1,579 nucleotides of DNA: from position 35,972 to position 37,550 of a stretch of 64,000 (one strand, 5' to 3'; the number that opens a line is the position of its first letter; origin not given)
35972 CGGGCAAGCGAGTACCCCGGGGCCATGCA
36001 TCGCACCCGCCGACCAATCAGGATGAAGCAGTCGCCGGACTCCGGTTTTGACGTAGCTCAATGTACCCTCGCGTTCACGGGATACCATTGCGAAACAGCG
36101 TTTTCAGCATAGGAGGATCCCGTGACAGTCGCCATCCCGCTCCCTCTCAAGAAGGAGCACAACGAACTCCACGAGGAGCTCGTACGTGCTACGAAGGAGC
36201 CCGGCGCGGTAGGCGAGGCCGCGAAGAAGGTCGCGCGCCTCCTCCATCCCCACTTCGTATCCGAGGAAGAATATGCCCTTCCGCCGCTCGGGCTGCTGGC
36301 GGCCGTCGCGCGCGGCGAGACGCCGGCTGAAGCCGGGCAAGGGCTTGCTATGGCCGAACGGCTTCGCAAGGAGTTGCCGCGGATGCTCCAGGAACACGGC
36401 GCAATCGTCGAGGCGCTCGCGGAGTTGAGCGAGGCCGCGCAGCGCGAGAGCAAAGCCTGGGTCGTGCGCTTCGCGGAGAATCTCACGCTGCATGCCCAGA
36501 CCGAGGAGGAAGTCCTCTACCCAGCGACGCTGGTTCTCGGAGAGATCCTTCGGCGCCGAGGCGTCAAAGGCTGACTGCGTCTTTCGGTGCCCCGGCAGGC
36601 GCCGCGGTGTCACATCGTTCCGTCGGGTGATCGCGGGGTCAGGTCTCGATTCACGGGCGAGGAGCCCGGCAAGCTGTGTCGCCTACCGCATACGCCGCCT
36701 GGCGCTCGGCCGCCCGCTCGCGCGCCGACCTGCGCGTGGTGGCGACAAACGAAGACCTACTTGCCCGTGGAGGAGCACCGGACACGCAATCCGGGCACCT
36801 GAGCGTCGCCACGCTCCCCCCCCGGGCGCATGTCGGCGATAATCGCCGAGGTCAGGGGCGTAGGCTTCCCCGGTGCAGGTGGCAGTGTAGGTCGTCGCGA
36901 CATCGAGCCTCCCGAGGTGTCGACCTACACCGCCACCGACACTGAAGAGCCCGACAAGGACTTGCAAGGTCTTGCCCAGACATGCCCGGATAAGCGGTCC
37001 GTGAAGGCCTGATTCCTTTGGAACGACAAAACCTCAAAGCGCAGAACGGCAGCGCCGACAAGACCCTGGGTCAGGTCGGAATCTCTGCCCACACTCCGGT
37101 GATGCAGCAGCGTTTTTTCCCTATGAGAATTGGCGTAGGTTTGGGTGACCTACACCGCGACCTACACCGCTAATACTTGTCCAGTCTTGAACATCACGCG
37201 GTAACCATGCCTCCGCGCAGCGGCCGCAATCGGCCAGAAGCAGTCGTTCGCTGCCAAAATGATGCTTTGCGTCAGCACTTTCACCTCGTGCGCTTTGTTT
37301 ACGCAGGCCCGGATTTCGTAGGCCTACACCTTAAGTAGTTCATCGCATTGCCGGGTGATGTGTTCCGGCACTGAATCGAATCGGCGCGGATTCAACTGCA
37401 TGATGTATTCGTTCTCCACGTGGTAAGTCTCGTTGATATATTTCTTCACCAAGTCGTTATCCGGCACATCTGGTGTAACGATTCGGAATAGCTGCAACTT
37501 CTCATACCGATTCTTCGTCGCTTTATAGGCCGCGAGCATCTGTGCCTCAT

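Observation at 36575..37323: Gene-free 750 bp at the core/island boundary packed with a repeated 12-mer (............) and a 17-bp inverted repeat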

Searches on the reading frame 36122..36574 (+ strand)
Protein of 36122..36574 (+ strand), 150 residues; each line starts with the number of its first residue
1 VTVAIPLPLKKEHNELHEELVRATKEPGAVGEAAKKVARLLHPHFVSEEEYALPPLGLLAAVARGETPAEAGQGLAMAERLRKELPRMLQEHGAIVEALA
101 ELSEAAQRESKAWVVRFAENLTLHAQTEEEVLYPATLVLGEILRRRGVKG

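Call 9: search_protein_families(library=pfam, proteins=[window:36122-36574:+], max_evalue=0.01)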
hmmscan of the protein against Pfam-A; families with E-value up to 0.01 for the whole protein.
window:36122-36574:+ (150 aa): 1 family
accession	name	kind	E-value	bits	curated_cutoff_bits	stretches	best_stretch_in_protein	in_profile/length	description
PF01814.28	Hemerythrin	-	1e-08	36.1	25.3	1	88-136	6-61/127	Hemerythrin HHE cation binding domain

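Call 12: search_protein_families(library=padloc, proteins=[window:36122-36574:+], max_evalue=0.01)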
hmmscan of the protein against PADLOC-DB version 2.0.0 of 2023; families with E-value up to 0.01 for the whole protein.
window:36122-36574:+ (150 aa): 0 families

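Call 24: find_related_loci(query=window:36122-36574:+, collection=genome_contigs, flank=6000)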
Query window:36122-36574:+ (150 aa) in genome_contigs; peptide patterns used: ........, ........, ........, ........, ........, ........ (x = any residue, [..] = any of these).
268 stretches matched a pattern; 72 encode a relative of the query (tblastn E <= 1e-3); 72 distinct loci.
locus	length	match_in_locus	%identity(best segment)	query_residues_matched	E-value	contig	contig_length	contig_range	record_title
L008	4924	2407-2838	58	3-146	7e-46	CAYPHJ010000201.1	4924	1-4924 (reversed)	MAG TPA_asm: uncultured Syntrophobacteraceae bacterium isolate SRP217488_co1_39 genome assembly, contig: NODE_19927_leng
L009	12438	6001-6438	54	1-146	2e-45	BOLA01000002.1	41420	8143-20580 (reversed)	Patescibacteria group bacterium BroJett037 DNA, sequence2, whole genome shotgun sequence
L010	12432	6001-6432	53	1-144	2e-45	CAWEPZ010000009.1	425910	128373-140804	MAG: Candidatus Bathyarchaeota archaeon isolate MFD01872.bin.2.229 genome assembly, contig: contig_26300, whole genome s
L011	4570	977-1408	54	1-144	3e-45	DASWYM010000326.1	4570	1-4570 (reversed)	MAG TPA_asm: Chitinophagaceae bacterium isolate SMAG_U3711 k141_832790, whole genome shotgun sequence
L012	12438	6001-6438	53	1-146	6e-45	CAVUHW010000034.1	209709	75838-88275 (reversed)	MAG: Nitrospirota bacterium isolate MFD02199.bin.2.126 genome assembly, contig: contig_69785, whole genome shotgun seque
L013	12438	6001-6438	59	1-146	1e-43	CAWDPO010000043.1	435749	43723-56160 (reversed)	MAG: uncultured delta proteobacterium isolate MFD04850.bin.2.104 genome assembly, contig: contig_94371, whole genome sho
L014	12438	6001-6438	53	1-146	1e-43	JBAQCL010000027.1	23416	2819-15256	MAG: Ignavibacteriaceae bacterium isolate MFD12018_ilm_asm_bin31 k127_124738, whole genome shotgun sequence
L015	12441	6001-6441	54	1-147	2e-43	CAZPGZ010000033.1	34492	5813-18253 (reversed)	MAG TPA_asm: uncultured Nitrospiraceae bacterium isolate binchicken_co20_233 genome assembly, contig: NODE_2705_length_3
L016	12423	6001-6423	61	1-141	1e-43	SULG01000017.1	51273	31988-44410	MAG: Candidatus Jettenia ecosi isolate J2 contig00051, whole genome shotgun sequence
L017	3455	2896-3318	54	1-141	2e-43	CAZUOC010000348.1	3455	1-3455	MAG TPA_asm: uncultured Ignavibacteriaceae bacterium isolate binchicken_co129_693 genome assembly, contig: NODE_107162_l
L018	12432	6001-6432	57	1-144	6e-43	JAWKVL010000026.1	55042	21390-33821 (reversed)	MAG: Dongiaceae bacterium isolate BC3.46 BC3.46.fa-26, whole genome shotgun sequence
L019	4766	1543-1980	61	1-146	4e-43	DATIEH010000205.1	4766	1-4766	MAG TPA_asm: Candidatus Binatia bacterium isolate SMAG_U16364 k141_1134490, whole genome shotgun sequence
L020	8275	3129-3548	59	4-143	4e-43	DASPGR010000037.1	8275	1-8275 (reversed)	MAG TPA_asm: Burkholderiales bacterium isolate SMAG_U16456 k141_710347, whole genome shotgun sequence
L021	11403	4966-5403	52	1-146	7e-43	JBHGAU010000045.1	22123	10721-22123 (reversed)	MAG: Methanotrichaceae archaeon isolate SBS.BIN.91 SBSBIN91_contig_45, whole genome shotgun sequence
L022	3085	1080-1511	55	1-144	2e-42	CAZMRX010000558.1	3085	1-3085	MAG TPA_asm: uncultured Acidobacteriota bacterium isolate SRP287453_co1_166 genome assembly, contig: NODE_65183_length_3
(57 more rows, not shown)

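Call 71: list_cluster_members(proteins=[window:36122-36574:+, window:37324-39306:-, window:53768-55675:-, window:33325-33897:+])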
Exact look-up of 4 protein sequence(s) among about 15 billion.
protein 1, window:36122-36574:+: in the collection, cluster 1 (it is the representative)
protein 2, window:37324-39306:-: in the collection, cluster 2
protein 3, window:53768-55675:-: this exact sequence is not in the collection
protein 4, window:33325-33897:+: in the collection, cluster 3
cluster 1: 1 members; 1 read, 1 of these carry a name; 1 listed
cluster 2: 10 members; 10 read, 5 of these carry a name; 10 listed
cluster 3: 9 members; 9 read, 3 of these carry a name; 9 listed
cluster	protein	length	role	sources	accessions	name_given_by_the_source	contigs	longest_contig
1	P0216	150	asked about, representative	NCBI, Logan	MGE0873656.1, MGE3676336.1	MAG: hemerythrin domain-containing protein [Burkholderiales bacterium]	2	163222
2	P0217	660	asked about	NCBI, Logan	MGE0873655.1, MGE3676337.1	MAG: hypothetical protein AB7O31_03175 [Burkholderiales bacterium]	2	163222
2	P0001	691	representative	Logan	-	-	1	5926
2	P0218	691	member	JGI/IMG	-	energy-coupling factor transporter ATP-binding protein EcfA2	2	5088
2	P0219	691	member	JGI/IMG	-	energy-coupling factor transporter ATP-binding protein EcfA2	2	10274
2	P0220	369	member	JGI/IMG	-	hypothetical protein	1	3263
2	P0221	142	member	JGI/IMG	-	hypothetical protein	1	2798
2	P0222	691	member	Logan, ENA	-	-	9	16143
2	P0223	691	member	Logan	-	-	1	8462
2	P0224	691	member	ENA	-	-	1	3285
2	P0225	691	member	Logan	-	-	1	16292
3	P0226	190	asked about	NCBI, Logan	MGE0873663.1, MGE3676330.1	MAG: ferritin-like domain-containing protein [Burkholderiales bacterium]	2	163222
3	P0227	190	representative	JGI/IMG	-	rubrerythrin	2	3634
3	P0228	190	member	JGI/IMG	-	rubrerythrin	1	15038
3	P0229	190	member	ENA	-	-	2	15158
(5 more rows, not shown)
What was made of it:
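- Closest known: Mobile elements integrated within mutS. Same: The window comes from a Burkholderiales metagenome-assembled genome (MAG) (call 71).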

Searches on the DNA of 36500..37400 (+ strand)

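Call 10: search_dna_similar(query=window:36575-37323:+, collection=plasmids, mode=distant, max_evalue=0.01)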
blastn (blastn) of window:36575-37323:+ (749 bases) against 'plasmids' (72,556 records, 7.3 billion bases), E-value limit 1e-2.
Records with a match: 5; places in all: 5; records where one place covers at least 80% of the query: 0.
Best place of each record, by identity: 80-90% 5.
By first word of the organism name: Burkholderia 4; Mycetohabitans 1.
By predicted mobility (MOB-suite, as given by PLSDB): non-mobilizable 5.
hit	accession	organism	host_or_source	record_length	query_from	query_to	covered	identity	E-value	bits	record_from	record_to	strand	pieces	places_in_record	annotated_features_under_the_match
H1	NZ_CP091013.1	Burkholderia cenocepacia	-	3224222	118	169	7%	88.9%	2e-7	65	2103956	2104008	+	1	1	none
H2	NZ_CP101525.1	Burkholderia arboris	mixed culture,soil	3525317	118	169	7%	87.0%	3e-6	61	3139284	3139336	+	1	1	none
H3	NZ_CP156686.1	Burkholderia stagnalis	Bacterial cells,soils collected in ...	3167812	118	170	7%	83.6%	4e-4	54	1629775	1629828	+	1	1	none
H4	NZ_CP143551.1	Burkholderia multivorans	Homo sapiens,bronchoalveolar lavage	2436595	118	169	7%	85.2%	1e-4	56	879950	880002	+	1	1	none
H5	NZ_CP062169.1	Mycetohabitans endofungorum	Rhizopus microsporus,bacterial ...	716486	126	170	6%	85.1%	1e-3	52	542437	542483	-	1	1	aepY: phosphonopyruvate decarboxylase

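Call 20: get_annotated_region(hit=H1, flank=3000)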
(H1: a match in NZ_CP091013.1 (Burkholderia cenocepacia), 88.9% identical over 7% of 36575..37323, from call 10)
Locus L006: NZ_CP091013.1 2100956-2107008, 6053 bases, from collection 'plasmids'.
description: Burkholderia cenocepacia strain CMCC(B)23006 plasmid unnamed1, complete sequence
organism: Burkholderia cenocepacia (NCBI taxid 95486)
taxonomy: Bacteria; Pseudomonadota; Betaproteobacteria; Burkholderiales; Burkholderiaceae; Burkholderia; Burkholderia cenocepacia
host: -; source: -; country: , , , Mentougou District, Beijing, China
typing (MOB-suite, as given by PLSDB): non-mobilizable
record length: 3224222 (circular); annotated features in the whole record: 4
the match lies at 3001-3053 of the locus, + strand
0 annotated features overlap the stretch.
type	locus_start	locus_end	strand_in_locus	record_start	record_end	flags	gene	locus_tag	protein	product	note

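Call 21: get_annotated_region(hit=H4, flank=3000)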
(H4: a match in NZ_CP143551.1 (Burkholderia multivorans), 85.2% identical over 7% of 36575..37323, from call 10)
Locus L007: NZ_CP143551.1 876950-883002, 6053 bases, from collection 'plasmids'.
description: Burkholderia multivorans strain 2023CK-01339 plasmid unnamed1, complete sequence
organism: Burkholderia multivorans (NCBI taxid 87883)
taxonomy: Bacteria; Pseudomonadota; Betaproteobacteria; Burkholderiales; Burkholderiaceae; Burkholderia; Burkholderia multivorans
host: -; source: Homo sapiens,bronchoalveolar lavage; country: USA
typing (MOB-suite, as given by PLSDB): non-mobilizable
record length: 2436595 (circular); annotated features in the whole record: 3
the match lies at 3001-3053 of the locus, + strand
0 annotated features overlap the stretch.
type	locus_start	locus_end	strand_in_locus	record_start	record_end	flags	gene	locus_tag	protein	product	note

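Call 65: search_rna_families(source=window, start=36500, end=37400, threshold=evalue, max_evalue=1)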
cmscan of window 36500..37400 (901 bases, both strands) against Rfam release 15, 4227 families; matches with E-value up to 1: 2.
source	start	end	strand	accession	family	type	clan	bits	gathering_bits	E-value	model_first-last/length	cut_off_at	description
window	36859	36956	-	RF04104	MIR918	Gene; miRNA;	-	20.6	268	0.37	1-265/265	no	MIR918 microRNA precursor family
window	36877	36938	-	RF04153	MIR856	Gene; miRNA;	-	19.5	297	0.028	1-258/258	no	MIR856 microRNA precursor family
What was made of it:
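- On Structured RNA (any Rfam family): Only spurious hits of about 20 bits appear (call 65).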
